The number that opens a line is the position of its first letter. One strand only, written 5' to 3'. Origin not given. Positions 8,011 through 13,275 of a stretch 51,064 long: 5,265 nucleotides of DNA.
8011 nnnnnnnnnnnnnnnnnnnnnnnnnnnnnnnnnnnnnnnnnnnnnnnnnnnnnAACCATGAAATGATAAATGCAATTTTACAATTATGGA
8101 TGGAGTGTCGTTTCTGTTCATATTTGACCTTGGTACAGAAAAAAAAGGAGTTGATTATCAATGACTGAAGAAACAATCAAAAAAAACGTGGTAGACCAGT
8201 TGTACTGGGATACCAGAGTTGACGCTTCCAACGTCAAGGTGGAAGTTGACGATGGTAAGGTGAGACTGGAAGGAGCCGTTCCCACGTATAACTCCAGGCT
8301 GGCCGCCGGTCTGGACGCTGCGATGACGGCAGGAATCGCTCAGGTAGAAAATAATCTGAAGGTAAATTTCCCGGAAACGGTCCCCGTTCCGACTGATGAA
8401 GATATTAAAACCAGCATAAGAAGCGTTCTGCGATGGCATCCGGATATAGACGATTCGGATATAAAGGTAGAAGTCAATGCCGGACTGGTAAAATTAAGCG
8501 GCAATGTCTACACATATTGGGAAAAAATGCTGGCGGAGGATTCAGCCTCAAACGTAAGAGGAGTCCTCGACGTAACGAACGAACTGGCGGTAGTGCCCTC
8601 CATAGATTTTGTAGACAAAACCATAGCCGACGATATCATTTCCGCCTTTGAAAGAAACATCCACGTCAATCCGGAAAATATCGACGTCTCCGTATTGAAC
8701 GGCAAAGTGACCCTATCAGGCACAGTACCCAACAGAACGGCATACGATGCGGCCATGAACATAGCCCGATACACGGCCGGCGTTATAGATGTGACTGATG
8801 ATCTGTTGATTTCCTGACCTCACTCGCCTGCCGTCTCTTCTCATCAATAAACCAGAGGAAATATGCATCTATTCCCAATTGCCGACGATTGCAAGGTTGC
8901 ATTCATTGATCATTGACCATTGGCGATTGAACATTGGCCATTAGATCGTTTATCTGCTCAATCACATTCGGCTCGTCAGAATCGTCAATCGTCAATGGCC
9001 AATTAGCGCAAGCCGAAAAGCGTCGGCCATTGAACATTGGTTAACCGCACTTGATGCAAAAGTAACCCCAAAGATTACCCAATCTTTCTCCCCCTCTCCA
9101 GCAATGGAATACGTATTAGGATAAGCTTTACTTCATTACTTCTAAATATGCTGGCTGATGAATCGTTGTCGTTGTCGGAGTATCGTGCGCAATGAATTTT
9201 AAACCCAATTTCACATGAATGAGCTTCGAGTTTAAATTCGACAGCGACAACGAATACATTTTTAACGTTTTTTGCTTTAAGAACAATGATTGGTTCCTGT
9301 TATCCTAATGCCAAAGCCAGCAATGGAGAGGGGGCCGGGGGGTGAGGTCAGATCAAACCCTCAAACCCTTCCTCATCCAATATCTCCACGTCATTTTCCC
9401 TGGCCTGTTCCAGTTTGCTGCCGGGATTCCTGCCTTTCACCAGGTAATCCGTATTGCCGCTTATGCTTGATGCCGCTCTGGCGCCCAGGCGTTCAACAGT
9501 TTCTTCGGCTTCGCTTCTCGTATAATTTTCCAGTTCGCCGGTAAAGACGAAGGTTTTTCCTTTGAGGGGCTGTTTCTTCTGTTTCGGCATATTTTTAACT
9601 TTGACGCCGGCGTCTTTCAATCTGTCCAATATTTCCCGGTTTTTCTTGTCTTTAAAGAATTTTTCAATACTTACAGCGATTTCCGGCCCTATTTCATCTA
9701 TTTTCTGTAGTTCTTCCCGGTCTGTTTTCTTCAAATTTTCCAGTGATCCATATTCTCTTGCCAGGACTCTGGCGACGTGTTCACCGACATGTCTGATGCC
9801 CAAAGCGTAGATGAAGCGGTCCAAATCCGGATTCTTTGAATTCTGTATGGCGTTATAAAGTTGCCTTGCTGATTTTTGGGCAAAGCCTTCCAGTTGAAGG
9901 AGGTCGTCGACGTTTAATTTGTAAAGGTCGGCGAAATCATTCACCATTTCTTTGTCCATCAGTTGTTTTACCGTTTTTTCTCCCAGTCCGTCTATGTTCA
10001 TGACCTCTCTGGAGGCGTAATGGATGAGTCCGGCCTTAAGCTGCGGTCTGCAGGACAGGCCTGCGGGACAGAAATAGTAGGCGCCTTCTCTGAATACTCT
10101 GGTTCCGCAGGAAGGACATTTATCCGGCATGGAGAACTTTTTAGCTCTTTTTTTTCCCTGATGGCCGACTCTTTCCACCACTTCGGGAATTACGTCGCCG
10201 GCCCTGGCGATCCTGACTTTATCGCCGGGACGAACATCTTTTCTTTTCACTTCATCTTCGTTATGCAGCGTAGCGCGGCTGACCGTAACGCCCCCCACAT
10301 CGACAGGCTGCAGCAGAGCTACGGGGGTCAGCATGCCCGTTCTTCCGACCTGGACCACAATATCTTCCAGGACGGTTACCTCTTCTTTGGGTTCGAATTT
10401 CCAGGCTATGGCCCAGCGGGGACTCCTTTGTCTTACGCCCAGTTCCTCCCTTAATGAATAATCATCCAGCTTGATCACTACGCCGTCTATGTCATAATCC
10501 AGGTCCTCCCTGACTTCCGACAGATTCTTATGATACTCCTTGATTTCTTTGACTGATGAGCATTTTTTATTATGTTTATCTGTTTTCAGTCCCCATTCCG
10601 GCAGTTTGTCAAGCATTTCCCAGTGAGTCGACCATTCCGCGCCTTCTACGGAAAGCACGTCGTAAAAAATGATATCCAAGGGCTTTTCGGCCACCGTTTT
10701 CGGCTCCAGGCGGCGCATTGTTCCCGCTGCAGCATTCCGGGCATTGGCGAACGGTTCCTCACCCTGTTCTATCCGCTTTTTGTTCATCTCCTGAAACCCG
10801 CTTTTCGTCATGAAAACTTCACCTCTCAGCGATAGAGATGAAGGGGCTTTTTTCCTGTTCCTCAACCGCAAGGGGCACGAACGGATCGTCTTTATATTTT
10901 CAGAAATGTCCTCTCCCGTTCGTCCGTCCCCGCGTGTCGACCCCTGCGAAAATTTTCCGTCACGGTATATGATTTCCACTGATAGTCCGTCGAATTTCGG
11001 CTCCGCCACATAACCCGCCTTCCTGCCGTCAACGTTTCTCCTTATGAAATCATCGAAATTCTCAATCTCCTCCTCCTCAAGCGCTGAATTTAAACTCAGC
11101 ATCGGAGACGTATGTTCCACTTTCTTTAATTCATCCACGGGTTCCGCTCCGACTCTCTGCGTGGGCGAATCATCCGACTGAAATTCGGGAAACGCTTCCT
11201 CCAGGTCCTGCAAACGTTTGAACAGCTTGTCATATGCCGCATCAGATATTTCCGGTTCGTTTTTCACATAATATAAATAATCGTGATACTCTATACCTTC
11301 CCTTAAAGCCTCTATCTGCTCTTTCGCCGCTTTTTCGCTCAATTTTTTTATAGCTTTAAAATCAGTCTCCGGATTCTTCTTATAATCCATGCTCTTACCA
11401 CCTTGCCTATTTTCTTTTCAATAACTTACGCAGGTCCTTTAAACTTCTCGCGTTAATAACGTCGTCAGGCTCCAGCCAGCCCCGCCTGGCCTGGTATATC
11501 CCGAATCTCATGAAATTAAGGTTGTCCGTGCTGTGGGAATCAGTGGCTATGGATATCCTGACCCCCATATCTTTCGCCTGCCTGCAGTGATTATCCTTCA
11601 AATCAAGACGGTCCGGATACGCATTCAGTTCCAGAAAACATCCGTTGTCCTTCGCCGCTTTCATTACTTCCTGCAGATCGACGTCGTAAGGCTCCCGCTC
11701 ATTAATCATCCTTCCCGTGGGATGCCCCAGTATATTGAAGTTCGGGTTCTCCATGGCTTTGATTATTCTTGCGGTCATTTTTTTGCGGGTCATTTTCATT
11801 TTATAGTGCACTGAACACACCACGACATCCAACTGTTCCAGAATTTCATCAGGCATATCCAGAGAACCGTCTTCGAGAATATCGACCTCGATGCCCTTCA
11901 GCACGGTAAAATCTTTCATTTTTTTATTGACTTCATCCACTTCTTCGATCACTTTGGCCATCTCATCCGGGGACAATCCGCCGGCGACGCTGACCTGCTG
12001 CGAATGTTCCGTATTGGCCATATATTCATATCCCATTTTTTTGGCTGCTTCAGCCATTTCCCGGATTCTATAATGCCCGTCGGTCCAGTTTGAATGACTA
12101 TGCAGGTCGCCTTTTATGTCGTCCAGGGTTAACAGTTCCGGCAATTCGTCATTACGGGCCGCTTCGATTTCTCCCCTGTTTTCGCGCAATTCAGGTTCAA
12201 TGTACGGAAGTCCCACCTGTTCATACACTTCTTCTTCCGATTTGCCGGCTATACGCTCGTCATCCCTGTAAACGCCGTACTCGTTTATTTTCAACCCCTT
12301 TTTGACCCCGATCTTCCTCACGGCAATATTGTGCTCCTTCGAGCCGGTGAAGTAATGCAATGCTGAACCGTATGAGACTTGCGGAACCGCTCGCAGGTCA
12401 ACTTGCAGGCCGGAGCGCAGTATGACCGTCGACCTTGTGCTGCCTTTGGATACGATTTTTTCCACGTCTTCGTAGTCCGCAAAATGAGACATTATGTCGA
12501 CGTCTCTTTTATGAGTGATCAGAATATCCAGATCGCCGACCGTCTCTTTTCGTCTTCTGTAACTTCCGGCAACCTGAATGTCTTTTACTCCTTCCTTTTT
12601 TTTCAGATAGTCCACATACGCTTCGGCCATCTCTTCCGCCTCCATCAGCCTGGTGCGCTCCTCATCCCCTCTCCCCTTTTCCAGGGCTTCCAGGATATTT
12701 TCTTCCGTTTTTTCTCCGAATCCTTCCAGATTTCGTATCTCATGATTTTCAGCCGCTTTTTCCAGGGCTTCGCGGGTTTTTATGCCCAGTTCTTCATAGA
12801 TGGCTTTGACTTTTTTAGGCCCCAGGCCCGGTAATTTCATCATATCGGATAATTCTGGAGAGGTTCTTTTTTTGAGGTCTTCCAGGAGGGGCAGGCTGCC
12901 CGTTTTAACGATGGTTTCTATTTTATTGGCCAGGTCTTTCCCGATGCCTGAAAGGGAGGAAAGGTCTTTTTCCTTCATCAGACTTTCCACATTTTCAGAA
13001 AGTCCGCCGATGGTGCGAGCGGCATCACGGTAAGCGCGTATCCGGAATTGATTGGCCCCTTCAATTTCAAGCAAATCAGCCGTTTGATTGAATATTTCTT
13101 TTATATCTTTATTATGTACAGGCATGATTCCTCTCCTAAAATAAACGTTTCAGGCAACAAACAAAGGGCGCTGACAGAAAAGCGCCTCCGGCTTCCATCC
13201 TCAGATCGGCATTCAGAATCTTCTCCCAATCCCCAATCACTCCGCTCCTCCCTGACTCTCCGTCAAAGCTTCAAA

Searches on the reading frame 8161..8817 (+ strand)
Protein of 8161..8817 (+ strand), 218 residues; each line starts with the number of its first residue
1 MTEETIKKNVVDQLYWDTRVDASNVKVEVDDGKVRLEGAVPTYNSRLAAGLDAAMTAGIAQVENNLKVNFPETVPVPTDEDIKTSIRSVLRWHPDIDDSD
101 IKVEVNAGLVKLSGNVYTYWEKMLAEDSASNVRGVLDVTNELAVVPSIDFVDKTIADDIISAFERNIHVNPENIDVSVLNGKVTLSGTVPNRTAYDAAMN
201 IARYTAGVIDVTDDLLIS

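Call 11: search_protein_families(library=pfam, proteins=[window:8161-8817:+])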
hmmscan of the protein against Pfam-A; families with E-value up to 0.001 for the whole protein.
window:8161-8817:+ (218 aa): 1 family
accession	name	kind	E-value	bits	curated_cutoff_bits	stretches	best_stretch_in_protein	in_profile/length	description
PF04972.22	BON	-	1.8e-44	150.3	27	3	78-146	1-69/69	BON domain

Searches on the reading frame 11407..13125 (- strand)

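Call 11: search_protein_families(library=pfam, proteins=[window:11407-13125:-])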
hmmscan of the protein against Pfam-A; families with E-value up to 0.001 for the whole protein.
window:11407-13125:- (572 aa): 7 families
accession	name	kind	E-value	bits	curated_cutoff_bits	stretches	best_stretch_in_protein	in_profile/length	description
PF14791.11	DNA_pol_B_thumb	-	3.6e-24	84.8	25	1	255-315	1-63/63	DNA polymerase beta thumb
PF14716.13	HHH_8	-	5.7e-24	84.7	30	1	4-77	2-72/73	Helix-hairpin-helix domain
PF14520.12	HHH_5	-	6.4e-16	59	27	1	94-150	3-57/57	Helix-hairpin-helix domain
PF02811.25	PHP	-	1.8e-10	41.8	26.4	1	340-501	1-162/164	PHP domain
PF14792.12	DNA_pol_B_palm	-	1.4e-08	35.4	25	1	162-208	6-52/113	DNA polymerase beta palm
PF00633.29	HHH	-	1e-05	25.5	24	0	93-111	11-29/30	Helix-hairpin-helix motif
PF12836.13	HHH_3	-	2.7e-05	24.6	27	0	93-144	14-60/65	Helix-hairpin-helix motif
